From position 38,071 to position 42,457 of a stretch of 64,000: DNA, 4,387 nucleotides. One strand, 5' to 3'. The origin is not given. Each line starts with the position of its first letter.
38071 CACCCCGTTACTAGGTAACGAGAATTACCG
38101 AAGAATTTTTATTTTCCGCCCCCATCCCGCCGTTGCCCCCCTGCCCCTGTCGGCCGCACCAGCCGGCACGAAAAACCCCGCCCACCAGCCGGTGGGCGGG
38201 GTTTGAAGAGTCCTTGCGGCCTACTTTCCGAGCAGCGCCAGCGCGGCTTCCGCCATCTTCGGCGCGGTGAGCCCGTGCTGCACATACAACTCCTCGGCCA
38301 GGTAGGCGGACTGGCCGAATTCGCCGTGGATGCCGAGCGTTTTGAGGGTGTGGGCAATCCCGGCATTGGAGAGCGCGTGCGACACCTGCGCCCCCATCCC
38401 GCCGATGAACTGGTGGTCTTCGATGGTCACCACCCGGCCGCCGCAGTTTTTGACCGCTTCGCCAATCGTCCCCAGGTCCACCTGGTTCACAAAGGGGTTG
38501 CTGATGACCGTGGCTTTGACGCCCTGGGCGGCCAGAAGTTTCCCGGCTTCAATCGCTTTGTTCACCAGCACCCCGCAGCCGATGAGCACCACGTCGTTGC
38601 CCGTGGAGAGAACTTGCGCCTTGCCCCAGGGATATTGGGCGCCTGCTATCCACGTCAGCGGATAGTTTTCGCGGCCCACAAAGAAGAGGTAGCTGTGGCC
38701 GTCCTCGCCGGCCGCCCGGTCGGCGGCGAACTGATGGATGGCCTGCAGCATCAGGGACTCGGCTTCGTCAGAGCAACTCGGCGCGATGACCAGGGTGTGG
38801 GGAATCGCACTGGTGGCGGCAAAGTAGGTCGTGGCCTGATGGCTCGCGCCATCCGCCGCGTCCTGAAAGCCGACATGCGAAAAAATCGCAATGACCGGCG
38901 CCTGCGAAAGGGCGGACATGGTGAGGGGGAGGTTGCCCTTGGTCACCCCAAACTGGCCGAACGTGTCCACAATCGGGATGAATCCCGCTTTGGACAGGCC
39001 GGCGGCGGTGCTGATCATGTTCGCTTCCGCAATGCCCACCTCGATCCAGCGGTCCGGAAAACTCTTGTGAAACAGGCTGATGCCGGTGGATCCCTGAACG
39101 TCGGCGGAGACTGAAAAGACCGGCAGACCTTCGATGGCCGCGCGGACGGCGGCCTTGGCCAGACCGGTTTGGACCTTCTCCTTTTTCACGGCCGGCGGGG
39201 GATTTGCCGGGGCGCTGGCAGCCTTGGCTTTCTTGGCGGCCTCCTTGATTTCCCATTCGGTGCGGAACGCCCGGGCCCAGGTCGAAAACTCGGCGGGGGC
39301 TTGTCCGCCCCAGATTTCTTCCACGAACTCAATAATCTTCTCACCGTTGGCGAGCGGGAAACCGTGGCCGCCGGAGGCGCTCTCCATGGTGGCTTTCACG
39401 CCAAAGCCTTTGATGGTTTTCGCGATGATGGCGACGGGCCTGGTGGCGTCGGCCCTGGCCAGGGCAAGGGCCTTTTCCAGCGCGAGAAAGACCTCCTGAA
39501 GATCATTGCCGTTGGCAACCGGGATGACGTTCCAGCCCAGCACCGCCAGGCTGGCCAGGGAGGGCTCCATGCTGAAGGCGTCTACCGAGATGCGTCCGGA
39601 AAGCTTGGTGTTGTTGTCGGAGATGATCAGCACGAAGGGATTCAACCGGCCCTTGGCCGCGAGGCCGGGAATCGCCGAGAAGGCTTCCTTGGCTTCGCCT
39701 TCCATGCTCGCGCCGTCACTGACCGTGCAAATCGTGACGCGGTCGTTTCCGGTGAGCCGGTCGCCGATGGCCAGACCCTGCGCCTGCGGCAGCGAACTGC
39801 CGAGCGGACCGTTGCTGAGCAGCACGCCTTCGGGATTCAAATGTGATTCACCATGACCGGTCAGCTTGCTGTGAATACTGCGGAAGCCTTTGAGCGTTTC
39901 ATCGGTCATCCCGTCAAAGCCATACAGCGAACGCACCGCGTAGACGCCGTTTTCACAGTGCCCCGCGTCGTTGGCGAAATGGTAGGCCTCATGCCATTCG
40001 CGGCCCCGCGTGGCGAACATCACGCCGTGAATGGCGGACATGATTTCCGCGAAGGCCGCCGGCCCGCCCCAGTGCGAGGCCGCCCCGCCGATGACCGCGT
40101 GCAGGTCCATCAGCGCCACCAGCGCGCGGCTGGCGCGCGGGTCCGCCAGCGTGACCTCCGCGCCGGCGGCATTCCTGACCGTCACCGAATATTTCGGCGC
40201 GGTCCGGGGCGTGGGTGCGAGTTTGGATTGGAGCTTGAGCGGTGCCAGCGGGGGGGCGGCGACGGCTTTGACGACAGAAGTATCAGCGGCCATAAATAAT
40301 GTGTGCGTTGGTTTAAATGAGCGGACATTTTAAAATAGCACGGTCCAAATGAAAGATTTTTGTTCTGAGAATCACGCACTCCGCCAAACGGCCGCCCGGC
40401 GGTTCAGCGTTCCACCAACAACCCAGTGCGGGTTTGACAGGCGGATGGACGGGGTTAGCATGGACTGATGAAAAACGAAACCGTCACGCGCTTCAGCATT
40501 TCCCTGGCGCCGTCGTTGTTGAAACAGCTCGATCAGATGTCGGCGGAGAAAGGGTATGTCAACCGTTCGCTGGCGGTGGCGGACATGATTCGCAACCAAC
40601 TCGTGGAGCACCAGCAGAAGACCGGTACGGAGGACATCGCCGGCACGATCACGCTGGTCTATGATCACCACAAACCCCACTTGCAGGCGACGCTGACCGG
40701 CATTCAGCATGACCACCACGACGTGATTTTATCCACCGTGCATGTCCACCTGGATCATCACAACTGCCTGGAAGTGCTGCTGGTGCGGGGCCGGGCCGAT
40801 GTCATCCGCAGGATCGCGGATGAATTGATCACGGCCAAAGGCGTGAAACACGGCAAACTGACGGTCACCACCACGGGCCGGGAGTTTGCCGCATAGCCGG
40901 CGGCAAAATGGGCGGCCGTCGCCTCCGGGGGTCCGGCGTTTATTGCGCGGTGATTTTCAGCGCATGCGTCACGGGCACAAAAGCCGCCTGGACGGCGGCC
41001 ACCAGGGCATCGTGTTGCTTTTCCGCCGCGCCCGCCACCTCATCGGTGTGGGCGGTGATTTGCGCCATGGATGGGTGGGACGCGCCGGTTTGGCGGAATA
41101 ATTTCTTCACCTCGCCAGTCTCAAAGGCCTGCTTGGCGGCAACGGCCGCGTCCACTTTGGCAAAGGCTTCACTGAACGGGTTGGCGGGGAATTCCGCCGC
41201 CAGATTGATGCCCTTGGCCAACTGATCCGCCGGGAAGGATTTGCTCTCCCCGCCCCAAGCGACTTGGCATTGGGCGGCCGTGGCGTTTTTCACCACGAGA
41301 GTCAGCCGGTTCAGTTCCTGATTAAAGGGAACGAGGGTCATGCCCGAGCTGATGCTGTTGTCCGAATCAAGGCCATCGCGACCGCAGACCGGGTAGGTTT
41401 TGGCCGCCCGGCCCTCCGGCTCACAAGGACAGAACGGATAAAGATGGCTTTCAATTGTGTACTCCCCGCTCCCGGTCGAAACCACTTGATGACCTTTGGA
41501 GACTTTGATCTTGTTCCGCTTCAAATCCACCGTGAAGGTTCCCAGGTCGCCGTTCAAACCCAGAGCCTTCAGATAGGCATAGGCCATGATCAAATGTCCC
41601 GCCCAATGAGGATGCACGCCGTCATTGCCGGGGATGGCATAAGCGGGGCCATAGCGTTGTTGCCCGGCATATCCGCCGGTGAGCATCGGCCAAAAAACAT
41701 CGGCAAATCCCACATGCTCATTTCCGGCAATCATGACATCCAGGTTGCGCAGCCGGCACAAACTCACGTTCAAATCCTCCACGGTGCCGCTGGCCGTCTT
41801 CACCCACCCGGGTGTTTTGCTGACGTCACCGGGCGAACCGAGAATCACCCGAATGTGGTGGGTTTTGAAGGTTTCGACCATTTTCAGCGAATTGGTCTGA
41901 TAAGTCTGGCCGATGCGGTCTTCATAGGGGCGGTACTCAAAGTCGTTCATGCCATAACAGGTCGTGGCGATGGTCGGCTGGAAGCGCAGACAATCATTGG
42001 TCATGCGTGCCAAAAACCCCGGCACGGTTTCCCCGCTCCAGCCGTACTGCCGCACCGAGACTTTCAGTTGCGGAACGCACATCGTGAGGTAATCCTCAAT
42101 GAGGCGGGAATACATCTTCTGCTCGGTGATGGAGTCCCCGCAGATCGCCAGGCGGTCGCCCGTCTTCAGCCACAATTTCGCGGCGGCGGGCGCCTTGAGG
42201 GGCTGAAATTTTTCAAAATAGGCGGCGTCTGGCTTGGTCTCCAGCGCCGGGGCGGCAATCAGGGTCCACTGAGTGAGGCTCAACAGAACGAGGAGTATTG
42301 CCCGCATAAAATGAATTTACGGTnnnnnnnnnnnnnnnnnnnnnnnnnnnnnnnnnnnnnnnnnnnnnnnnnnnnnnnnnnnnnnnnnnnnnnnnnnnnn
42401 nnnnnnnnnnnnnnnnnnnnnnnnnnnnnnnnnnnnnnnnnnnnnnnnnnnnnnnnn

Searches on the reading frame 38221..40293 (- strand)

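Call 54: search_protein_families(library=pfam, proteins=[window:38221-40293:-], max_evalue=0.00001)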
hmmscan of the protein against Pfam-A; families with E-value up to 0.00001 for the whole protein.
window:38221-40293:- (690 aa): 4 families
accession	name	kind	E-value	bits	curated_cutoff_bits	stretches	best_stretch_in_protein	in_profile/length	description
PF00456.26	Transketolase_N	-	3.8e-28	98.9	22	1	65-353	15-299/334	Transketolase, thiamine diphosphate binding domain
PF02779.29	Transket_pyr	-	2.1e-22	80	27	1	375-521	6-157/174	Transketolase, pyrimidine binding domain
PF02780.25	Transketolase_C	-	4e-21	75.6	25.9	1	557-679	1-123/124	Transketolase, C-terminal domain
PF00676.26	E1_dh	-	7.8e-08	32.1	22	1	145-280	78-212/300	Dehydrogenase E1 component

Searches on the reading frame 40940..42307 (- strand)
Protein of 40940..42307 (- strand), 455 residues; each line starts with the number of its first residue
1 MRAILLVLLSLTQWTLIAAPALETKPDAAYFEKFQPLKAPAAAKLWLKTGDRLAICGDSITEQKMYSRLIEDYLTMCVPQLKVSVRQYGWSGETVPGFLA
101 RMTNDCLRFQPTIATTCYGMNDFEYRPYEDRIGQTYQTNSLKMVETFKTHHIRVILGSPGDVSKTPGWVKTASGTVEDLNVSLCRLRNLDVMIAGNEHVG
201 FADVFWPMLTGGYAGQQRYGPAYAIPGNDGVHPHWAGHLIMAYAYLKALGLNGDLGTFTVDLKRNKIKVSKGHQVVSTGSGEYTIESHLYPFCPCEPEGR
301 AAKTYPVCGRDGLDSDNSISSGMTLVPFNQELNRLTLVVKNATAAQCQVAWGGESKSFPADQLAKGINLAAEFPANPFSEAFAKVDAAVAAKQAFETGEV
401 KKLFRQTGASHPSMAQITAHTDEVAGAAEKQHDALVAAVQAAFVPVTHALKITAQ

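Call 54: search_protein_families(library=pfam, proteins=[window:40940-42307:-], max_evalue=0.00001)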
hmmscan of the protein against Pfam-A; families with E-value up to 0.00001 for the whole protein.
window:40940-42307:- (455 aa): 1 family
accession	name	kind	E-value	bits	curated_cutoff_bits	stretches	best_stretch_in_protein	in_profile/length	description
PF13472.12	Lipase_GDSL_2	-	1.8e-12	48.5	32.9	1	57-238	3-176/178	GDSL-like Lipase/Acylhydrolase family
